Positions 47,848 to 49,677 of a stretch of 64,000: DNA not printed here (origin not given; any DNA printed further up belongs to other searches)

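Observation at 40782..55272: Eleven-gene, translationally coupled operon joining MetF/MetV-HdrCBA-MvhD to a complete but disassembled glutamate-synthase-like module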

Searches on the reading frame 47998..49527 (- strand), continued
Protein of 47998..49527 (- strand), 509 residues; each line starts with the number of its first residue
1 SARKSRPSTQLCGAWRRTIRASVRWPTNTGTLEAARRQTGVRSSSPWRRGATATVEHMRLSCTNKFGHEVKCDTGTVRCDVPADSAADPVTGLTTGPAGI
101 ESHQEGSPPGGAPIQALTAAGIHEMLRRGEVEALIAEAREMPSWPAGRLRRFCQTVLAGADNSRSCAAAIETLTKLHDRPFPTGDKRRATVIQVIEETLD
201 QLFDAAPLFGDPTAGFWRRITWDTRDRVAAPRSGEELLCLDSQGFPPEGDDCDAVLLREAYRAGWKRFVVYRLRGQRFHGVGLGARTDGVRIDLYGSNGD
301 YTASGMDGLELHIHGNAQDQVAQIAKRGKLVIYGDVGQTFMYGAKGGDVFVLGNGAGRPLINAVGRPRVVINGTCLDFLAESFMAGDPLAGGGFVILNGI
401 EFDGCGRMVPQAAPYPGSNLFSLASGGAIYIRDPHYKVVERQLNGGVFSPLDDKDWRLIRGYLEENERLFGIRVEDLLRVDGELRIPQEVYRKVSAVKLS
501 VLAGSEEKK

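Call 38: find_encoding_contigs(protein=P0093, flank=10000, max_places=2)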
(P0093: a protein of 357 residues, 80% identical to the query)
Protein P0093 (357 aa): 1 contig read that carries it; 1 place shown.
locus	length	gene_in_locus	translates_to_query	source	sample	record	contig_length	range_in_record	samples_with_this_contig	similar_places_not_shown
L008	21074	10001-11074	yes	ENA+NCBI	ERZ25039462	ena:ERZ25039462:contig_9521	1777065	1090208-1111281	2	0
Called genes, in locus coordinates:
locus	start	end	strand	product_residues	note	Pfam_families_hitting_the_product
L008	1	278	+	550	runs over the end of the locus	PF07905:PucR, PF17853:GGDEF_2, PF13556:HTH_30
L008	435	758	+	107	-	PF00909:Ammonium_transp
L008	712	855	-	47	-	-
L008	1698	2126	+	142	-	PF00543:P-II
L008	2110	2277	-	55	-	-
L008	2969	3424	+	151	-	PF00909:Ammonium_transp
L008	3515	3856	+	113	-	PF00543:P-II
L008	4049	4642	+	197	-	PF02662:FlpD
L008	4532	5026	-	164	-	-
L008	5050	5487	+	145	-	PF02219:MTHFR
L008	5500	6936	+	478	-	PF01645:Glu_synthase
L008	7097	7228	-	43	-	-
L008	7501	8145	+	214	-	PF01645:Glu_synthase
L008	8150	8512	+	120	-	PF01645:Glu_synthase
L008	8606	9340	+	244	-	-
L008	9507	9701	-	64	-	-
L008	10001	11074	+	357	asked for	PF01493:GXGXG (weak)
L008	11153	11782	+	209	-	PF13183:Fer4_8, PF13187:Fer4_9, PF13534:Fer4_17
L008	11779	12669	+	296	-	PF02754:CCG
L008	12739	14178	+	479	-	PF00070:Pyr_redox (faint), PF00890:FAD_binding_2 (faint), PF01134:GIDA (faint), PF01593:Amino_oxidase (faint), PF14691:Fer4_20, PF01266:DAO (weak), PF12831:FAD_oxidored (weak), PF13450:NAD_binding_8, +3 more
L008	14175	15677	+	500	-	PF07992:Pyr_redox_2 (weak)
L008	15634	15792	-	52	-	-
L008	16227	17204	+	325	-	PF12838:Fer4_7 (weak), PF00037:Fer4 (weak), PF12837:Fer4_6 (weak), PF13237:Fer4_10 (weak), PF13187:Fer4_9 (weak)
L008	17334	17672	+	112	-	PF02662:FlpD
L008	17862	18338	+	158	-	PF12225:DUF5981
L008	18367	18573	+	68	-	-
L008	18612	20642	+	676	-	PF17159:MASE3, PF13185:GAF_2, PF01590:GAF, PF13492:GAF_3, PF07228:SpoIIE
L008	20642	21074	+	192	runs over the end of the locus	PF07291:MauE, PF07681:DoxX (weak)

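Call 41: find_related_loci(query=A1, collection=genome_contigs, flank=10000)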
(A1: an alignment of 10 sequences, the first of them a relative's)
Query A1 (812 aa) in genome_contigs; peptide patterns used: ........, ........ (x = any residue, [..] = any of these).
600 stretches matched a pattern (row limit reached: there are more); 597 encode a relative of the query (tblastn E <= 1e-3); the best 80 are kept; 80 distinct loci.
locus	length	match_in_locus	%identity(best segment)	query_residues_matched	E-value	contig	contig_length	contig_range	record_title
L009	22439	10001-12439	85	1-812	0e+0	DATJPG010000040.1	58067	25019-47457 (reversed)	MAG TPA_asm: Acidobacteriota bacterium isolate SMAG_U14907 k141_3316843, whole genome shotgun sequence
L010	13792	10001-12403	78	1-812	0e+0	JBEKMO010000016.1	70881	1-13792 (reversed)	MAG: Bryobacteraceae bacterium isolate SPRUCE 396 SPRUCE_396_16, whole genome shotgun sequence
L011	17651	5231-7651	79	1-812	0e+0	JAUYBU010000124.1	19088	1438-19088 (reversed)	MAG: Bryobacterales bacterium isolate C20_concoct.bin.137 C20_k141_108301, whole genome shotgun sequence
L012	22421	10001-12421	78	1-812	0e+0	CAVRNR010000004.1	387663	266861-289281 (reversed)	MAG: Bryobacterales bacterium isolate MFD01231.bin.1.36 genome assembly, contig: contig_16936, whole genome shotgun sequ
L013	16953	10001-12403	78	12-811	0e+0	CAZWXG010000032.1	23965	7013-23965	MAG TPA_asm: uncultured Acidobacteriota bacterium isolate SRP192927_co7_510 genome assembly, contig: NODE_3593_length_23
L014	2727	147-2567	78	1-812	0e+0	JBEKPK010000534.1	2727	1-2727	MAG: Bryobacteraceae bacterium isolate SPRUCE 462 SPRUCE_462_534, whole genome shotgun sequence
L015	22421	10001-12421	77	1-812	0e+0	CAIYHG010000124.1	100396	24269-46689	MAG: uncultured Acidobacteriia bacterium isolate MJ-time_bin-8942 genome assembly, contig: bin-8942:124/200, whole genom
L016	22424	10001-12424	80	1-812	0e+0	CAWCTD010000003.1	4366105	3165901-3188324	MAG: Bryobacterales bacterium isolate MFD01299.bin.2.200 genome assembly, contig: contig_6213, whole genome shotgun sequ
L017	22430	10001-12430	75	1-812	0e+0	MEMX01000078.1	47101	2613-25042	MAG: Anaeromyxobacter sp. RBG_16_69_14 RBG_16_scaffold_3081, whole genome shotgun sequence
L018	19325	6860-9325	76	1-811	0e+0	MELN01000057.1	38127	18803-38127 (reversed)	MAG: Actinobacteria bacterium RBG_16_64_13 RBG_16_scaffold_5805, whole genome shotgun sequence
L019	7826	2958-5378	76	1-812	0e+0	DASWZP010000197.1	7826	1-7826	MAG TPA_asm: Bryobacteraceae bacterium isolate SMAG_U3741 k141_270677, whole genome shotgun sequence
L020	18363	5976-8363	77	12-812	0e+0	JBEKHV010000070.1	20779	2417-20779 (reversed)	MAG: Bryobacteraceae bacterium isolate SPRUCE 285 SPRUCE_285_70, whole genome shotgun sequence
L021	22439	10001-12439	73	1-812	0e+0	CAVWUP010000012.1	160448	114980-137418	MAG: uncultured delta proteobacterium isolate MFD01689.bin.1.110 genome assembly, contig: contig_18928, whole genome sho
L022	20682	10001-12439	73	1-812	0e+0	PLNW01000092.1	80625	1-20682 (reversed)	MAG: Myxococcales bacterium isolate fen_1158 73.20120800_E1D.7_contig_6060, whole genome shotgun sequence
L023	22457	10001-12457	75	1-812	0e+0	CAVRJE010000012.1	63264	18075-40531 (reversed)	MAG: uncultured Actinomycetota bacterium isolate MFD05942.bin.2.329 genome assembly, contig: contig_2326, whole genome s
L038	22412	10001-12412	67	1-809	0e+0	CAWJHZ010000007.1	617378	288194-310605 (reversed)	MAG: uncultured Chloroflexia bacterium isolate MFD03726.bin.1.230 genome assembly, contig: contig_35550, whole genome sh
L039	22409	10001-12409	66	1-809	0e+0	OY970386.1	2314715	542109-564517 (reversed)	MAG: uncultured Chloroflexia bacterium isolate MFD03726.bin.c.14 genome assembly, chromosome: 1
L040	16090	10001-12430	62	1-808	0e+0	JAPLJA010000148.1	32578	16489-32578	MAG: Proteobacteria bacterium isolate LacPavin_0920_SED5_MAG_48_26 LacPavin_0920_SED5_scaffold_402692, whole genome shot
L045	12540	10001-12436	62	1-808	0e+0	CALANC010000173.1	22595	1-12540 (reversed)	MAG: uncultured Desulfobacterales bacterium isolate N4_Bin_METABAT__72_1 genome assembly, contig: c_000001169509, whole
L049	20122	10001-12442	60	1-810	0e+0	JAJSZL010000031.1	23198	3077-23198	MAG: Candidatus Desulfofervidaceae bacterium isolate PB11946FWG155 FWG155_Desulfofervidaceae_contig031_0023198bp, whole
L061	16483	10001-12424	60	1-805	0e+0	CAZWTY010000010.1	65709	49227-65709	MAG TPA_asm: uncultured Desulforapulum sp. isolate SRP220891_co1_433 genome assembly, contig: NODE_775_length_65709_cov_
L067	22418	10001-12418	61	1-807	0e+0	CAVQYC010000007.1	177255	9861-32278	MAG: uncultured delta proteobacterium isolate MFD01828.bin.1.64 genome assembly, contig: contig_26254, whole genome shot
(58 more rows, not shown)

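Call 45: search_solved_structures(query=P0025, max_evalue=0.01, show_alignments=2)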
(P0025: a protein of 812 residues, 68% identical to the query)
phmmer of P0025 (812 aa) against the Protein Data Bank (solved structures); distinct sequences matched with E-value up to 0.01: 2.
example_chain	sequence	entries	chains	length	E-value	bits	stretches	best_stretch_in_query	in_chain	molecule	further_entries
5t5i_C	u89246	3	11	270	6.7e-06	27.5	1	588-686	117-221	Tungsten-containing formylmethanofuran dehydrogenase 2 subunit C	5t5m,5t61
1xff_A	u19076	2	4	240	0.004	18.3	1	166-240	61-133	Glucosamine--fructose-6-phosphate aminotransferase [isomerizing]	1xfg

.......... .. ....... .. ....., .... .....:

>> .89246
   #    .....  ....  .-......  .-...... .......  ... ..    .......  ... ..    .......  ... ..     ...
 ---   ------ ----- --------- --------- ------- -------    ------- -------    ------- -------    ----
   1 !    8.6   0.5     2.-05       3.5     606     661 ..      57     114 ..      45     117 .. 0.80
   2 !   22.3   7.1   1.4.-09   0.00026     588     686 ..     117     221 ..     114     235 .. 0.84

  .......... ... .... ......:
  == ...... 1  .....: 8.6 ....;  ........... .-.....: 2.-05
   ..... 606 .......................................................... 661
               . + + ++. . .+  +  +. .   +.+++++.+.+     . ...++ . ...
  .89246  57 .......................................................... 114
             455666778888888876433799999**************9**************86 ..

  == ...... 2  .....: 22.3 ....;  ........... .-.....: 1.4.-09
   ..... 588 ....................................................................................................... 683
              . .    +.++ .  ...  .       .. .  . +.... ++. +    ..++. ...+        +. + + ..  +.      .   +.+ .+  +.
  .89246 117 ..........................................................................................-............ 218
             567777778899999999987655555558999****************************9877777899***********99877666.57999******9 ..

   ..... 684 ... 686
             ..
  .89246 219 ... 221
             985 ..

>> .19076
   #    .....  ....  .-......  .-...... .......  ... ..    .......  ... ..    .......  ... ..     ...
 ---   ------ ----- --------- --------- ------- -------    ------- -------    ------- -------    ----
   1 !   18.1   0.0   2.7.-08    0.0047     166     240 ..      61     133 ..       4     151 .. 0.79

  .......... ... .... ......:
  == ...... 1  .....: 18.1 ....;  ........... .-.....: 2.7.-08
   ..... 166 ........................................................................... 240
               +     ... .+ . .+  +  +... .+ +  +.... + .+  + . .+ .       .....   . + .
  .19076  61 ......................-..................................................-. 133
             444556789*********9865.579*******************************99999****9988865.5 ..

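Call 60: search_protein_families(library=pfam, alignment_id=A3, max_evalue=0.00001)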
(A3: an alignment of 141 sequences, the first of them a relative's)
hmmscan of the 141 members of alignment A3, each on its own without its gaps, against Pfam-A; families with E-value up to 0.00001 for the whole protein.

A. member 1, L002:2321-3343:+ (341 aa): 2 families
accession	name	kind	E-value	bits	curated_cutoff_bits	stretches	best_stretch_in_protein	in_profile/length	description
PF00753.33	Lactamase_B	-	2.9e-27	96.3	22.7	1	32-254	3-196/196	Metallo-beta-lactamase superfamily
PF19583.5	ODP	-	8.8e-06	26.2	27.2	0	172-206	99-135/194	ODP family beta lactamase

B. families by the number of members that match (of 141 scanned): 164 families (the first 25 are shown)
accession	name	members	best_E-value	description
PF00543.27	P-II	9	4.2e-25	Nitrogen regulatory protein P-II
PF00909.26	Ammonium_transp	8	1.5e-133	Ammonium Transporter Family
PF00158.32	Sigma54_activat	5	1.8e-68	Sigma-54 interaction domain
PF25601.1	AAA_lid_14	5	1.2e-30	AAA+ ATPase lid domain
PF00120.29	Gln-synt_C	4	3.1e-134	Glutamine synthetase, catalytic domain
PF14532.12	Sigma54_activ_2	4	3.6e-20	Sigma-54 interaction domain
PF07728.20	AAA_5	4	5.4e-07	AAA domain (dynein-related subfamily)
PF00361.26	Proton_antipo_M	3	5.7e-85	NADH:quinone oxidoreductase/Mrp antiporter, TM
PF07690.21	MFS_1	3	1.7e-56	Major Facilitator Superfamily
PF03951.24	Gln-synt_N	3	5.9e-33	Glutamine synthetase, beta-Grasp domain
PF02518.31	HATPase_c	3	9.9e-33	Histidine kinase-, DNA gyrase B-, and HSP90-like ATPase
PF00117.34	GATase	3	9.6e-22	Glutamine amidotransferase class-I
PF01850.27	PIN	3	5.4e-15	PIN domain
PF00579.31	tRNA-synt_1b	2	1.2e-84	tRNA synthetases class I (W and Y)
PF00108.29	Thiolase_N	2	1.7e-66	Thiolase, N-terminal domain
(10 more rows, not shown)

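Call 63: search_protein_families(library=pfam, alignment_id=A4, max_evalue=0.00001)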
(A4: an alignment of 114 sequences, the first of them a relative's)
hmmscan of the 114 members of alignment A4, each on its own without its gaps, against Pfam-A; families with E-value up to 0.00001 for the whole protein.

A. member 1, L001:20051-20812:+ (254 aa): 0 families

B. families by the number of members that match (of 114 scanned): 184 families (the first 25 are shown)
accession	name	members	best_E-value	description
PF00988.28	CPSase_sm_chain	5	4e-59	Carbamoyl-phosphate synthase small chain, CPSase domain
PF00117.34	GATase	5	2.6e-57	Glutamine amidotransferase class-I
PF07722.19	Peptidase_C26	5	7.7e-09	Peptidase C26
PF07690.21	MFS_1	4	7.1e-50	Major Facilitator Superfamily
PF13185.12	GAF_2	3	1e-26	GAF domain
PF01590.32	GAF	3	1.4e-20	GAF domain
PF13492.12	GAF_3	3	2.8e-11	GAF domain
PF02786.22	CPSase_L_D2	2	1.7e-116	Carbamoyl-phosphate synthase L chain, ATP binding domain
PF25596.1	CPSase_L_D1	2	2.4e-100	Carbamoyl phosphate synthase preATP-grasp domain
PF00248.27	Aldo_ket_red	2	2.9e-78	Aldo/keto reductase family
PF17159.10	MASE3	2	8e-75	Membrane-associated sensor domain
PF00150.24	Cellulase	2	4.1e-53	Cellulase (glycosyl hydrolase family 5)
PF07228.17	SpoIIE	2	3.1e-51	Stage II sporulation protein E (SpoIIE)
PF00005.33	ABC_tran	2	6.2e-49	ABC transporter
PF01906.23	YbjQ_1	2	8.8e-32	Putative heavy-metal-binding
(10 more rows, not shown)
